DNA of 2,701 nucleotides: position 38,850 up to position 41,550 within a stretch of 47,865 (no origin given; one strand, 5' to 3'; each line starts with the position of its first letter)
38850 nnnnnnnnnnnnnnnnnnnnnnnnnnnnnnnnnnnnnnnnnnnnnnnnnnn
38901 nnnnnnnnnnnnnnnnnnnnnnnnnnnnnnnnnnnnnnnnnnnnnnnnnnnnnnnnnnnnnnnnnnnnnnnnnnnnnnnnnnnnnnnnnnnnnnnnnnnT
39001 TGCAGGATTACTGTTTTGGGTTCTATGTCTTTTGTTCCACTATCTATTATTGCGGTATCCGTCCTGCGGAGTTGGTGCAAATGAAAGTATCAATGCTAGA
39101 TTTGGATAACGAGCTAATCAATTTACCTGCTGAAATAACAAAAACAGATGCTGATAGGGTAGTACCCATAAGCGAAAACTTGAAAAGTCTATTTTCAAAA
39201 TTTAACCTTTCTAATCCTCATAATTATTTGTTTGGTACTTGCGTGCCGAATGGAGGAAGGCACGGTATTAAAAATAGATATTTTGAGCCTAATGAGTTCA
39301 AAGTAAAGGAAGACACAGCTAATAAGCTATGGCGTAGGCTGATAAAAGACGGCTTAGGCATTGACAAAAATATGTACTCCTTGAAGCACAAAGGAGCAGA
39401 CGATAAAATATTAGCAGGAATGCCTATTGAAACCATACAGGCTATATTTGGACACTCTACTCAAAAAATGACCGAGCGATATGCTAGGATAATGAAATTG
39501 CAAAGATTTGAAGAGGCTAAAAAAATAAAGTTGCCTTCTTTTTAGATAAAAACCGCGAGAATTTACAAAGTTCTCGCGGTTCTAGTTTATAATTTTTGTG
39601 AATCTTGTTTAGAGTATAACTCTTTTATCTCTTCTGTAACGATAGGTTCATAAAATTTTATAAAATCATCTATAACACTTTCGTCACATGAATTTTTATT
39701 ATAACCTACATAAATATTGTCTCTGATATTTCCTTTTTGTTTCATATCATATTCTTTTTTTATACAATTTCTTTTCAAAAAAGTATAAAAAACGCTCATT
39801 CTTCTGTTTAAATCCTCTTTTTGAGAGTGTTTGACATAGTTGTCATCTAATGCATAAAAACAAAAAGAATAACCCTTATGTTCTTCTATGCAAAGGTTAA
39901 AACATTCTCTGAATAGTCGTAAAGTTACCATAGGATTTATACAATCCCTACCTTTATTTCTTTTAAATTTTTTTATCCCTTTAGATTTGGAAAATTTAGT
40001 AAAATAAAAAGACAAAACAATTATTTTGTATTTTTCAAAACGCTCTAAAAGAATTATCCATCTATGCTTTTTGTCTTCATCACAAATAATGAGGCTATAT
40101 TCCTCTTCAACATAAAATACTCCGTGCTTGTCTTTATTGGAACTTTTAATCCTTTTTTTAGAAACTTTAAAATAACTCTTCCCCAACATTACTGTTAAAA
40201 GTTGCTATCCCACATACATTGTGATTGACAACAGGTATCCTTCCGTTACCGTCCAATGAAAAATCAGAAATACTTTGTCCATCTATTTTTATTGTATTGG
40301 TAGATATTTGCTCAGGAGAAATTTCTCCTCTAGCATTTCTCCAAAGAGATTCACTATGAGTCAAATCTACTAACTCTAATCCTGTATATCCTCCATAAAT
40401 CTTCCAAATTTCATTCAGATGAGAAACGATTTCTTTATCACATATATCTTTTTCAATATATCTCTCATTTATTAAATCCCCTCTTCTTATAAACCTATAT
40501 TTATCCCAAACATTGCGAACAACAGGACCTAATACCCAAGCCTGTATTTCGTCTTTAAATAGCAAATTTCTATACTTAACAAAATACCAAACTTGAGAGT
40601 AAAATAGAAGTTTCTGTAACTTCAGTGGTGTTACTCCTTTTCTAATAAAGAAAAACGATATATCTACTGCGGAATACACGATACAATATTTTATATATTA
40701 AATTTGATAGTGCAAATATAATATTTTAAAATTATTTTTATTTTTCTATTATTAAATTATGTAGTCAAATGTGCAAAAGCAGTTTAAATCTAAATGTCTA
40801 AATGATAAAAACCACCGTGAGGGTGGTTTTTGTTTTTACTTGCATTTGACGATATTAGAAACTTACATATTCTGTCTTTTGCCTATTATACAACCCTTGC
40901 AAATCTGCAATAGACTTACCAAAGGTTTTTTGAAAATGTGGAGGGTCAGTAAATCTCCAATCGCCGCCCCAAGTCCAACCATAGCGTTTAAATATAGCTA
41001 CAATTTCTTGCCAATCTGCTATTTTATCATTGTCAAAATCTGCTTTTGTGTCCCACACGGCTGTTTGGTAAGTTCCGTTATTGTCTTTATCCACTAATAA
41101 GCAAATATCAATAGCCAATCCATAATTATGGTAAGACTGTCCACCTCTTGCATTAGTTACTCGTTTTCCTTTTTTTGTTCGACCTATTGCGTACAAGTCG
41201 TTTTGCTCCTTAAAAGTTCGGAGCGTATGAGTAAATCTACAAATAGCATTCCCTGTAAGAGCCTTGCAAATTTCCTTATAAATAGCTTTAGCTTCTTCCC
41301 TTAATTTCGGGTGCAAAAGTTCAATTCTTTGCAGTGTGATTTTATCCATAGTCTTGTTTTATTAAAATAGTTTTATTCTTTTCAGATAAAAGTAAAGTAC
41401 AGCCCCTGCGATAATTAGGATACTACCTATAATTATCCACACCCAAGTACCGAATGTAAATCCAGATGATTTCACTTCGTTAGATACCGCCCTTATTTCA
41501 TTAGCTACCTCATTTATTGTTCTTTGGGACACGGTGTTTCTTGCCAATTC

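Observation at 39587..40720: Panacea-domain protein plus uncharacterised 200-aa partner beside the integrase: candidate novel toxin-antitoxin or defence pair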

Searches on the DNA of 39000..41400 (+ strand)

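Call 20: search_dna_similar(query=window:39000-41400:+, collection=phages, mode=distant, max_rows=15)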
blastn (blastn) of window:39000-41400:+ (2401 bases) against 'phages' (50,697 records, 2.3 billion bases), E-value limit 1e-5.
Records with a match: 31; places in all: 48; records where one place covers at least 80% of the query: 4.
Best place of each record, by identity: >=99% 4; 95-99% 5; 90-95% 11; 80-90% 2; 60-80% 9.
By first word of the organism name: Riemerella 19; Cellulophaga 7; Geobacillus 2; Bacillus 2; Phage 1.
By host as written in the record: Riemerella anatipestifer 6; Riemerella sp. 5; - 3; Cellulophaga sp. MM#3 2; Cellulophaga baltica MM#3 2; Bacillus megaterium 2; Riemerella anatipestifer RAf71 1; Riemerella anatipestifer 116 1; and 9 more.
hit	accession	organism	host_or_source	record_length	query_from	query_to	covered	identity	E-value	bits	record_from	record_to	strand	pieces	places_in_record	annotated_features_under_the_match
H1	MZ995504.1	Riemerella phage vB_RanS_PT03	Riemerella anatipestifer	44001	1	2401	100%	100.0%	0e+0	4331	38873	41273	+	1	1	M15 family metallopeptidase | integrase/recombinase | hypothetical protein (x2) | L-alanoyl-D-glutamate peptidase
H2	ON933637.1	Riemerella phage vB_RanS_PT15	Riemerella anatipestifer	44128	1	2401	100%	100.0%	0e+0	4331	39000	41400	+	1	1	hypothetical protein (x3) | integrase/recombinase | L-alanoyl-D-glutamate peptidase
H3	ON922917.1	Riemerella phage vB_RanS_PT33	Riemerella anatipestifer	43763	1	2401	100%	100.0%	0e+0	4331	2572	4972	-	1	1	hypothetical protein (x3) | integrase/recombinase | L-alanoyl-D-glutamate peptidase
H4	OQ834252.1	Riemerella phage vB_RanS_CRP12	Riemerella anatipestifer RAf71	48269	1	2358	98%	100.0%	0e+0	4253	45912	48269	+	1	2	hypothetical protein (x3) | lysin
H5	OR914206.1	Riemerella phage GRAP2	Riemerella anatipestifer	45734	1798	2401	25%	95.2%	0e+0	959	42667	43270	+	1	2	record has no annotation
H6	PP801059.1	Riemerella phage GRNRAP2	Riemerella anatipestifer 116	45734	1798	2401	25%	95.2%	0e+0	959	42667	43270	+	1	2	hypothetical protein (x2)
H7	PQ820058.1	Riemerella phage PJA1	Riemerella sp.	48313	1798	2401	25%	95.2%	0e+0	959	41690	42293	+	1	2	L-alanoyl-D-glutamate peptidase | hypothetical protein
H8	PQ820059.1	Riemerella phage PJO17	Riemerella sp.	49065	1798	2401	25%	95.2%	0e+0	959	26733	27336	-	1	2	L-alanoyl-D-glutamate peptidase | hypothetical protein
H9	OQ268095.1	Riemerella phage vB_RanS_CRP5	Riemerella anatipestifer RAf2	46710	1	582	24%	94.7%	0e+0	911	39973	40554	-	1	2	hypothetical protein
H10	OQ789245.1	Riemerella phage vB_RanS_CRP6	Riemerella anatipestifer RAf63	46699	1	582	24%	94.7%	0e+0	911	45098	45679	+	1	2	hypothetical protein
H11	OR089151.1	Riemerella phage vB_RanS_CRP19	Riemerella anatipestifer RAf490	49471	1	582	24%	94.7%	0e+0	911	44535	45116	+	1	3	hypothetical protein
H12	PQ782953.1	Riemerella phage vB_RanS_CRP34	Riemerella anatipestifer RAf8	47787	1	582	24%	94.5%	0e+0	906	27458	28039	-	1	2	hypothetical protein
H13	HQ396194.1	Riemerella phage RAP44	Riemerella anatipestifer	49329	1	582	24%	94.5%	0e+0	906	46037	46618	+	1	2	DNA breaking-rejoining enzyme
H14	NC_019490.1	Riemerella phage RAP44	Riemerella anatipestifer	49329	1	582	24%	94.5%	0e+0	906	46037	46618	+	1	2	tyrosine-type recombinase/integrase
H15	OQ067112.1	Riemerella phage vB_RanS_CRP2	Riemerella anatipestifer RAf1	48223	1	582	24%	94.5%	0e+0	906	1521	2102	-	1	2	hypothetical protein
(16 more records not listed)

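Call 37: get_annotated_region(hit=H13, flank=4000)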
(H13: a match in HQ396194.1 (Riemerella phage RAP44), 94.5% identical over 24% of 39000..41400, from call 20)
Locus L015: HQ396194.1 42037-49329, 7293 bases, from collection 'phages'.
description: Riemerella phage RAP44, complete genome.
organism: Riemerella phage RAP44 (NCBI taxid 936152)
taxonomy: Viruses; Duplodnaviria; Heunggongvirae; Uroviricota; Caudoviricetes
host: Riemerella anatipestifer; source: -; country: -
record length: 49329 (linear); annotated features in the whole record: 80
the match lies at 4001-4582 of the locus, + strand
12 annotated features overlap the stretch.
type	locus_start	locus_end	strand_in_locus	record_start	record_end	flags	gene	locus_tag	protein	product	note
CDS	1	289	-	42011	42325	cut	-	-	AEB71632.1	hypothetical protein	-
CDS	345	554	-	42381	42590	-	-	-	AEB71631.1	hypothetical protein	-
CDS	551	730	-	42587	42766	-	-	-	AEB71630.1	hypothetical protein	-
CDS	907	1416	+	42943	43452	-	-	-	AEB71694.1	hypothetical protein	-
CDS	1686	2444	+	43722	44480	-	-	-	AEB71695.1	hypothetical protein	-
CDS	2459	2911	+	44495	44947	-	-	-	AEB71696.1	hypothetical protein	-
CDS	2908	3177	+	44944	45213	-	-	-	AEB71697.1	hypothetical protein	-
CDS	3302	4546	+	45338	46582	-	-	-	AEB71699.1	DNA breaking-rejoining enzyme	protein of SSF47823 superfamily; lambda integrase-like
CDS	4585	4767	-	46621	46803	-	-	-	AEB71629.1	DNA-binding protein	protein of HTH_XRE superfamily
CDS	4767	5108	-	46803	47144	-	-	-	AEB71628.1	hypothetical protein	-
CDS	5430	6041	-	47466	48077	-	-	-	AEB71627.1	hypothetical protein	-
CDS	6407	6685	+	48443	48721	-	-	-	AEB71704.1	lambda repressor-like DNA-binding domain protein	-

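Call 39: get_annotated_region(hit=H7, flank=4000)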
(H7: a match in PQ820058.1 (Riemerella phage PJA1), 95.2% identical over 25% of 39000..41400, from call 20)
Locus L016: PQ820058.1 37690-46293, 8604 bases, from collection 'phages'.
description: Riemerella phage PJA1, complete genome.
organism: Riemerella phage PJA1 (NCBI taxid 3390497)
taxonomy: Viruses; Duplodnaviria; Heunggongvirae; Uroviricota; Caudoviricetes
host: Riemerella sp.; source: -; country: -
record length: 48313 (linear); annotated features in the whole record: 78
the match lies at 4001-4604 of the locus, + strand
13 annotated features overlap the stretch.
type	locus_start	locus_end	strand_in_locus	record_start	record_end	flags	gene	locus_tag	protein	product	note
CDS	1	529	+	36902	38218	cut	-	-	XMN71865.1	integrase/recombinase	-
CDS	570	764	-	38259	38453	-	-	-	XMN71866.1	hypothetical protein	-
CDS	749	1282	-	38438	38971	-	-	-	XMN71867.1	hypothetical protein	-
CDS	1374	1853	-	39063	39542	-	-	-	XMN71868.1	hypothetical protein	-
CDS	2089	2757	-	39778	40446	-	-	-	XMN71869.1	hypothetical protein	-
CDS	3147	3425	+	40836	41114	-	-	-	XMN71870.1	hypothetical protein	-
CDS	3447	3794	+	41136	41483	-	-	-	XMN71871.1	hypothetical protein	-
CDS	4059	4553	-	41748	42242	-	-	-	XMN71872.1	L-alanoyl-D-glutamate peptidase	-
CDS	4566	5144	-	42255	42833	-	-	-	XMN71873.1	hypothetical protein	-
CDS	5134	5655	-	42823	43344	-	-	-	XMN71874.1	hypothetical protein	-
CDS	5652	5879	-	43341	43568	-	-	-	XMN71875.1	hypothetical protein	-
CDS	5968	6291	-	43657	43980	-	-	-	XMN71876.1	hypothetical protein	-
CDS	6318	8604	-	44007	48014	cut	-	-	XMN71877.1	hypothetical protein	-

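Call 40: get_annotated_region(hit=H1, flank=1500)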
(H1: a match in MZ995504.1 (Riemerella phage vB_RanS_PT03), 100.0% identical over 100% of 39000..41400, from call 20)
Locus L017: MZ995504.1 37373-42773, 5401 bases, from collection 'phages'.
description: Riemerella anatipestifer phage vB_RanS_PT03, complete genome.
organism: Riemerella phage vB_RanS_PT03 (NCBI taxid 2876086)
taxonomy: Viruses; Duplodnaviria; Heunggongvirae; Uroviricota; Caudoviricetes
host: Riemerella anatipestifer; source: -; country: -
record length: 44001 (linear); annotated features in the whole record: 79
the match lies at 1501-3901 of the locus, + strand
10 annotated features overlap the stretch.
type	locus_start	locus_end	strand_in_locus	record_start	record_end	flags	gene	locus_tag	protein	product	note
CDS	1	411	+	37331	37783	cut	-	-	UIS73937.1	tyrosine-type recombinase/integrase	-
CDS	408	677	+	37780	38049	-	-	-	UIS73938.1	hypothetical protein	-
CDS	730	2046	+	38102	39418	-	-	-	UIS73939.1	integrase/recombinase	-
CDS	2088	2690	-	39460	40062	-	-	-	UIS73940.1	M15 family metallopeptidase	-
CDS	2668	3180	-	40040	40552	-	-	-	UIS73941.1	hypothetical protein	-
CDS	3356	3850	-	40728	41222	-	-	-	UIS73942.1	L-alanoyl-D-glutamate peptidase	-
CDS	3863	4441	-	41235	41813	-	-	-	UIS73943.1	hypothetical protein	-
CDS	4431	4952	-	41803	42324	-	-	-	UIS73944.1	hypothetical protein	-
CDS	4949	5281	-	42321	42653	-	-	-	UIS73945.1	hypothetical protein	-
CDS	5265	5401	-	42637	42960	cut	-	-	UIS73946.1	hypothetical protein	-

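Call 77: search_rna_families(source=window, start=39400, end=41000, threshold=evalue, max_evalue=1)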
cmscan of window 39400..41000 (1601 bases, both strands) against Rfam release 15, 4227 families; matches with E-value up to 1: 3.
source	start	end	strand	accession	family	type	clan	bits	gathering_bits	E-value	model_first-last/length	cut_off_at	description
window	40805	40874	-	RF02083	OrzO-P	Gene; antitoxin;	-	23.8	60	0.47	1-76/76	no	OrzO-P RNA antitoxin family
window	39627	39706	+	RF02077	STnc220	Gene; sRNA;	-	22.9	60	0.53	1-79/79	no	Salmonella enterica sRNA STnc220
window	39540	39592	-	RF00979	mir-553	Gene; miRNA;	-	21.8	82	0.41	1-62/62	no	mir-553 microRNA precursor family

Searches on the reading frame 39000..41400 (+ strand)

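Call 38: search_protein_families(library=pfam, proteins=[L015:4767-5108:-, L015:4585-4767:-, L015:5430-6041:-], max_evalue=0.1)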
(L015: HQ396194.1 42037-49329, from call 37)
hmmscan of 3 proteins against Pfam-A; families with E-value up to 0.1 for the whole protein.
L015:4767-5108:- (113 aa): 0 families

L015:4585-4767:- (60 aa): 5 families
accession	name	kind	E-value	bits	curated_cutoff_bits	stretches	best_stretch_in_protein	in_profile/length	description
PF01381.28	HTH_3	-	4.1e-08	33.6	23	1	14-57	11-54/55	Helix-turn-helix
PF13443.12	HTH_26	-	1.8e-05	25.3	22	1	12-58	10-57/63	Cro/C1-type HTH DNA-binding domain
PF12844.13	HTH_19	-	0.00025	21.3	30.2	1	14-60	14-60/64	Helix-turn-helix domain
PF00531.28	Death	-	0.0059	17.2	22.6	1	13-48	16-54/86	Death domain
PF05269.17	Phage_CII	-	0.079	13.6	21.3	1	6-41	17-52/91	Bacteriophage CII protein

L015:5430-6041:- (203 aa): 1 family
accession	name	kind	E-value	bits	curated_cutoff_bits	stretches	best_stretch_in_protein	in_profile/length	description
PF11398.14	DUF2813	-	0.036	13.9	21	1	47-144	151-245/372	Protein of unknown function (DUF2813)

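Call 84: search_protein_families(library=pfam, proteins=[L016:570-764:-, L016:749-1282:-, L016:1374-1853:-, L016:2089-2757:-, L016:3147-3425:+, L016:3447-3794:+], max_evalue=0.01)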
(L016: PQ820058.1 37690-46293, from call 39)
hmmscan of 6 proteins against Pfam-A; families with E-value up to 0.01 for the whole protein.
L016:570-764:- (64 aa): 3 families
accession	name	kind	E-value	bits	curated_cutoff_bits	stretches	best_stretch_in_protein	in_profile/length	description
PF01381.28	HTH_3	-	2.8e-07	30.9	23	1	16-61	9-54/55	Helix-turn-helix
PF12844.13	HTH_19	-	4.3e-05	23.8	30.2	1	15-64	11-60/64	Helix-turn-helix domain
PF13443.12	HTH_26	-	0.00012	22.7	22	1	15-62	9-57/63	Cro/C1-type HTH DNA-binding domain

L016:749-1282:- (177 aa): 0 families

L016:1374-1853:- (159 aa): 0 families

L016:2089-2757:- (222 aa): 0 families

L016:3147-3425:+ (92 aa): 11 families
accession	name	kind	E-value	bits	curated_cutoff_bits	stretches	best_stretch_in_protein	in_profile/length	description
PF01381.28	HTH_3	-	2.3e-13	50.4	23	1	3-57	1-55/55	Helix-turn-helix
PF13443.12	HTH_26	-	1.4e-12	48.1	22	1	4-58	3-58/63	Cro/C1-type HTH DNA-binding domain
PF12844.13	HTH_19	-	2.6e-05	24.5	30.2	1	3-62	4-63/64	Helix-turn-helix domain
PF13412.12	HTH_24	-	4.5e-05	23.4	21.9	1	2-28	8-34/48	Winged helix-turn-helix DNA-binding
PF07022.19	Phage_CI_repr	-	0.00046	20.9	22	1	5-63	5-63/65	Bacteriophage CI repressor helix-turn-helix domain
PF12840.13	HTH_20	-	0.00084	19.7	27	0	2-29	9-36/51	Helix-turn-helix domain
PF13560.12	HTH_31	-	0.00089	20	27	1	10-56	13-60/64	Helix-turn-helix domain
PF21716.3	dnstrm_HI1420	-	0.0011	19.2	27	1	4-54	38-86/90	Probable addiction module antidote protein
PF13693.12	HTH_35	-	0.0016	18.8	25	1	6-58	10-59/75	Winged helix-turn-helix DNA-binding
PF08279.18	HTH_11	-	0.0016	18.7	25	0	2-26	5-30/55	HTH domain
PF04545.22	Sigma70_r4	-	0.0096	15.9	24.1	0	42-54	22-34/50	Sigma-70, region 4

L016:3447-3794:+ (115 aa): 0 families

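Call 85: search_protein_families(library=padloc, proteins=[L016:570-764:-, L016:749-1282:-, L016:1374-1853:-, L016:2089-2757:-, L016:3147-3425:+, L016:3447-3794:+, L015:4767-5108:-, L015:4585-4767:-, L015:5430-6041:-], max_evalue=0.01)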
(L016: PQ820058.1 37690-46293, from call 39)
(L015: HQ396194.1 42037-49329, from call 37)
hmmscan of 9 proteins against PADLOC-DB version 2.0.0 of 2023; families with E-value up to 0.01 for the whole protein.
L016:570-764:- (64 aa): 5 families
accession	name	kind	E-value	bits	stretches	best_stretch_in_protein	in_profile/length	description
PDLC02926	HTH_VI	-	4.8e-06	24.7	1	15-63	13-61/92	-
PDLC04760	PDC-M64C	-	0.00055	18.3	1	7-59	30-82/93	-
PDLC03954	RmrA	-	0.0017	15.4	1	12-60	19-67/380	-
PDLC03944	RmrA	-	0.0035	14.5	1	15-57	18-60/384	-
PDLC03947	RmrA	-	0.0037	14.2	1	15-59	23-67/383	-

L016:749-1282:- (177 aa): 0 families

L016:1374-1853:- (159 aa): 0 families

L016:2089-2757:- (222 aa): 0 families

L016:3147-3425:+ (92 aa): 17 families
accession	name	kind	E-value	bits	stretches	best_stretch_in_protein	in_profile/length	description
PDLC02926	HTH_VI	-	6.6e-09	33.9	1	3-58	6-61/92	-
PDLC04760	PDC-M64C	-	4.2e-07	28.3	1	3-55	31-83/93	-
PDLC04775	PDC-M69A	-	1.5e-06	26.7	1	3-58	12-67/113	-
PDLC04142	capH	-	9.3e-06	24.7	1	4-59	12-67/103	capH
PDLC03954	RmrA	-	2.9e-05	21.1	1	4-54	16-66/380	-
PDLC04758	PDC-M64B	-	0.00015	20.2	1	3-56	35-88/123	-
PDLC04133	mad1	-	0.00032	18.9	0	10-38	4-32/60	mads_1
PDLC03947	RmrA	-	0.00053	16.9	1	7-54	20-67/383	-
PDLC03949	RmrA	-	0.00078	16.4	1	10-55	14-59/363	-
PDLC04762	PDC-M64C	-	0.0011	17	1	3-54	32-83/97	-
PDLC03946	RmrA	-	0.0011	15.8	1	9-53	13-57/357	-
PDLC03330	MTase_II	-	0.0015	15.4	1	5-84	11-90/430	Type II methyltransferase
PDLC03665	Control_protein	-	0.0023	16.2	1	3-58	13-69/77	control protein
PDLC03944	RmrA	-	0.0023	15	1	10-52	18-60/384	-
PDLC04759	PDC-M64B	-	0.0033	15.5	1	5-50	33-78/135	-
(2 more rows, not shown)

L016:3447-3794:+ (115 aa): 0 families

L015:4767-5108:- (113 aa): 0 families

L015:4585-4767:- (60 aa): 3 families
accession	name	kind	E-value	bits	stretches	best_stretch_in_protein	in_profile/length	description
PDLC02926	HTH_VI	-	1.6e-06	26.3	1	13-59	15-61/92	-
PDLC03947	RmrA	-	0.00061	16.7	1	14-55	26-67/383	-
PDLC04775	PDC-M69A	-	0.0017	16.8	1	4-59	12-67/113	-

L015:5430-6041:- (203 aa): 0 families
